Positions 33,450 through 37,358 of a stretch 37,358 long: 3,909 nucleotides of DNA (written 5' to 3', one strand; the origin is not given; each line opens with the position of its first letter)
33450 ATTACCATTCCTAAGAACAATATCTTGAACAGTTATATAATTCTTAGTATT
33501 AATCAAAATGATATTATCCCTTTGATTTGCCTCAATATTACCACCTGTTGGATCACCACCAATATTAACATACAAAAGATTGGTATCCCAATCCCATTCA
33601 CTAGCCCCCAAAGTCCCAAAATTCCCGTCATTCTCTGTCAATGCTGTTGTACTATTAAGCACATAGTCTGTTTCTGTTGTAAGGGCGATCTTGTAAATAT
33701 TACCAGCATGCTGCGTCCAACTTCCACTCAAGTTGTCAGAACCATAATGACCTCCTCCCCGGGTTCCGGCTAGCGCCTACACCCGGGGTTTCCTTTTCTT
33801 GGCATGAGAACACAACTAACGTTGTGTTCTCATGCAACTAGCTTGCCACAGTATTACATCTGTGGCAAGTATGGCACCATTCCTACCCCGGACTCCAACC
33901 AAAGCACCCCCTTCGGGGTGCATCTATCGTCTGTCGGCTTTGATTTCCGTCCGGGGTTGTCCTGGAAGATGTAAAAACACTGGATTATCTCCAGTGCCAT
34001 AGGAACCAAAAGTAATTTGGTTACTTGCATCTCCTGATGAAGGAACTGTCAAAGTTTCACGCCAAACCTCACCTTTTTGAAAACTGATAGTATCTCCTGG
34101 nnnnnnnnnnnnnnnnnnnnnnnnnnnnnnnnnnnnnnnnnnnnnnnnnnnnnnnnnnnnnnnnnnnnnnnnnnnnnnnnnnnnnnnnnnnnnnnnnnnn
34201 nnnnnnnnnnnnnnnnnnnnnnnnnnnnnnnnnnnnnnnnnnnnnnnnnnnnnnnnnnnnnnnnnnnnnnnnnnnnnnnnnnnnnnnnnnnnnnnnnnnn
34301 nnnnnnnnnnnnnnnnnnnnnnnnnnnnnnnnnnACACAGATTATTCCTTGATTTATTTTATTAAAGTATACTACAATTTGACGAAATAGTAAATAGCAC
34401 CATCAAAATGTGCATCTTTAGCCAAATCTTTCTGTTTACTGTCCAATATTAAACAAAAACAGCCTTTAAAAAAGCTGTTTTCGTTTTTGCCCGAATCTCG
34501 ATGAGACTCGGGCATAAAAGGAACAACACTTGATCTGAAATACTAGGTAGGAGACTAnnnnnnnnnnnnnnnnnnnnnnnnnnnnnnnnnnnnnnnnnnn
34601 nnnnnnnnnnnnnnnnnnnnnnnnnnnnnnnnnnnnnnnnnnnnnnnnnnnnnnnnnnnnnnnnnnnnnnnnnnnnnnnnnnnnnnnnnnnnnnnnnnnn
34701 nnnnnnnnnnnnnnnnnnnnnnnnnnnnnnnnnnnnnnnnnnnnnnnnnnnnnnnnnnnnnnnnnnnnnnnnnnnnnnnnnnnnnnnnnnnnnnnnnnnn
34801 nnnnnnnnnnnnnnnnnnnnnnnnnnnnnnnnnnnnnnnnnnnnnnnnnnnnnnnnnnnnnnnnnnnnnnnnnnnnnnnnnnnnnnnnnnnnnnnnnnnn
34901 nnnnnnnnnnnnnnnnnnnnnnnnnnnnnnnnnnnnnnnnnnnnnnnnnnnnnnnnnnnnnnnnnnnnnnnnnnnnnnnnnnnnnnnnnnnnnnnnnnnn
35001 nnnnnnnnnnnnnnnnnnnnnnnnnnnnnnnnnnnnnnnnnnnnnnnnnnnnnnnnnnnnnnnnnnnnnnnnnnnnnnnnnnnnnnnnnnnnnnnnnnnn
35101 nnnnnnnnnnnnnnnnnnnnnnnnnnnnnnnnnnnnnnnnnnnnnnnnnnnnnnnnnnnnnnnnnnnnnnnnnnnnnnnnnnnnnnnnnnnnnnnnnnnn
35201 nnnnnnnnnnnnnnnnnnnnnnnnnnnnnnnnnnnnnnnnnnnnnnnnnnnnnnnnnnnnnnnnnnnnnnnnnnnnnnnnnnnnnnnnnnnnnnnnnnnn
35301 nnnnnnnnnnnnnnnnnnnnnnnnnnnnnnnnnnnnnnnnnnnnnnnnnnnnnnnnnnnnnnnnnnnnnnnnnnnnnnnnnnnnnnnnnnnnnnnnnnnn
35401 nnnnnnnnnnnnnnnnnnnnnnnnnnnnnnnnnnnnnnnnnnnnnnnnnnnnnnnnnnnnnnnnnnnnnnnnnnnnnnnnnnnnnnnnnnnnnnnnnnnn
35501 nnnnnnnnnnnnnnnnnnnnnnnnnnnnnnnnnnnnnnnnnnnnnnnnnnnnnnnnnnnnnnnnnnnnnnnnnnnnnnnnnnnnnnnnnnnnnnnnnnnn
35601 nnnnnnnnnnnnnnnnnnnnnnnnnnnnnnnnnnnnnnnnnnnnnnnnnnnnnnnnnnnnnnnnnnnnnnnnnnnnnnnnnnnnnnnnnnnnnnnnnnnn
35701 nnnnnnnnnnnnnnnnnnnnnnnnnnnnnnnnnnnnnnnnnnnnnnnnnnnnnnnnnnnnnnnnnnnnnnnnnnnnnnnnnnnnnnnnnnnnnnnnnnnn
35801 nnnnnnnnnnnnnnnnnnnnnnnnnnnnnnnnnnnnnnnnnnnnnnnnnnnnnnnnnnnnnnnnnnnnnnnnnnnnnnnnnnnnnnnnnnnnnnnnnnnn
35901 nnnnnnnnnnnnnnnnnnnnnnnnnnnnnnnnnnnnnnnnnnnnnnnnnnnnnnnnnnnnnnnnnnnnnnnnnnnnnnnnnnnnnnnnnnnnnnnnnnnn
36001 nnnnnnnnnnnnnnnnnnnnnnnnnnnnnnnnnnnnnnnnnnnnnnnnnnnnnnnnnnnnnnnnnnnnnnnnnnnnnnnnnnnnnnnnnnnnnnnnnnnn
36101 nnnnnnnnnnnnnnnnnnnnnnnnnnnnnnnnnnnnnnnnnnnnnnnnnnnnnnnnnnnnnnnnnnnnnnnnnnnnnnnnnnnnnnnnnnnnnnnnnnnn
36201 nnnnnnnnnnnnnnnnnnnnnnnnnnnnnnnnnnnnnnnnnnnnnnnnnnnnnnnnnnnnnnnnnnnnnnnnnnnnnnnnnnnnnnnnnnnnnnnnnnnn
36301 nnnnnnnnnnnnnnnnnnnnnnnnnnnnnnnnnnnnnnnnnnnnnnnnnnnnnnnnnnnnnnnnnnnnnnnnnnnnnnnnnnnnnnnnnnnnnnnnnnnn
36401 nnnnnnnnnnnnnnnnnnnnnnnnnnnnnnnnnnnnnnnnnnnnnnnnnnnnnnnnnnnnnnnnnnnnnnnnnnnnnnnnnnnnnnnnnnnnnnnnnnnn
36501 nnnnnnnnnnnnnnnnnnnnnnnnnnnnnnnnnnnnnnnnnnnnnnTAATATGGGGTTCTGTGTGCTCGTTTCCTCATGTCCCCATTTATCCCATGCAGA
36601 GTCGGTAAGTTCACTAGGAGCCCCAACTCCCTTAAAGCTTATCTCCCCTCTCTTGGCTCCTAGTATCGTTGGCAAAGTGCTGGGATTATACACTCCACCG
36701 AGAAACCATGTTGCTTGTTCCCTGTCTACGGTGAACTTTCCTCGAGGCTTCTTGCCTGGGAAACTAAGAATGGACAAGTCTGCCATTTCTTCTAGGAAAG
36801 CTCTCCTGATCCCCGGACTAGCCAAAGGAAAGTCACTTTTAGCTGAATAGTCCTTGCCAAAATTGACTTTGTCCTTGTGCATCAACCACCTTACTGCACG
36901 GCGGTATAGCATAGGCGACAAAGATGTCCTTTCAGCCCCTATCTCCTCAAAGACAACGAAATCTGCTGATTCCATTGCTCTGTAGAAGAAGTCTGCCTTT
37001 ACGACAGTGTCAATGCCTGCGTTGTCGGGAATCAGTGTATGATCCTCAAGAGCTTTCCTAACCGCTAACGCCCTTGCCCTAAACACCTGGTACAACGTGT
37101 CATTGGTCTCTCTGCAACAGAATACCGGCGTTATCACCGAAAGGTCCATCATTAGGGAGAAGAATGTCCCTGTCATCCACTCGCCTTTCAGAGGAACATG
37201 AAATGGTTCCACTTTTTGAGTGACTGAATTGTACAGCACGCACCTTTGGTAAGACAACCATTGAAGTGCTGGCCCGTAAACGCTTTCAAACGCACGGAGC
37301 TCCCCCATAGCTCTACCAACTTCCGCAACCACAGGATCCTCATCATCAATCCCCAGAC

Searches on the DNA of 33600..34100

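Call 67: search_rna_families(source=window, start=33600, end=34100, threshold=evalue, max_evalue=1)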
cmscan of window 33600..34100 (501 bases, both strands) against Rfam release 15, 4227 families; matches with E-value up to 1: 2.
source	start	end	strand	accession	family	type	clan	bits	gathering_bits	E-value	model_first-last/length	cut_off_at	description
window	33958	34045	+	RF01202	sn2991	Gene; snRNA; snoRNA; CD-box;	-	23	60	0.086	1-98/98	no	Small nucleolar RNA sn2991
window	33842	33869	+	RF00965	mir-549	Gene; miRNA;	-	19.1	93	0.46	23-50/72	no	mir-549 microRNA precursor family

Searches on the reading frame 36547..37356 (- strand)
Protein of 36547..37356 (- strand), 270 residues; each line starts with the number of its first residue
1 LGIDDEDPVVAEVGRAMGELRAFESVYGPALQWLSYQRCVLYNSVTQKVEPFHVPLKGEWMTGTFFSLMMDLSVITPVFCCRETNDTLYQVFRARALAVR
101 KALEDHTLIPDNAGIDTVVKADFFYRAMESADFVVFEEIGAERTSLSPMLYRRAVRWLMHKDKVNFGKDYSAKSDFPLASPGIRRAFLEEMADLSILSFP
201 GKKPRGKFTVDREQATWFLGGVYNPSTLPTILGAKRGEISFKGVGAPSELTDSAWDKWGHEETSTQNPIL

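Call 59: find_related_loci(query=A2, collection=metagenome_contigs, flank=10000)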
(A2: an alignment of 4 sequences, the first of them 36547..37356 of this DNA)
Query A2 (270 aa) in metagenome_contigs; peptide patterns used: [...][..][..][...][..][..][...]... (x = any residue, [..] = any of these).
210 stretches matched a pattern; 2 encode a relative of the query (tblastn E <= 1e-3); 2 distinct loci.
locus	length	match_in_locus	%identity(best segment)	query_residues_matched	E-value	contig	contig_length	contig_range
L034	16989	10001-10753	34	1-252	7e-39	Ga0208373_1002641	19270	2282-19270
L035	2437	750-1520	27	1-234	1e-26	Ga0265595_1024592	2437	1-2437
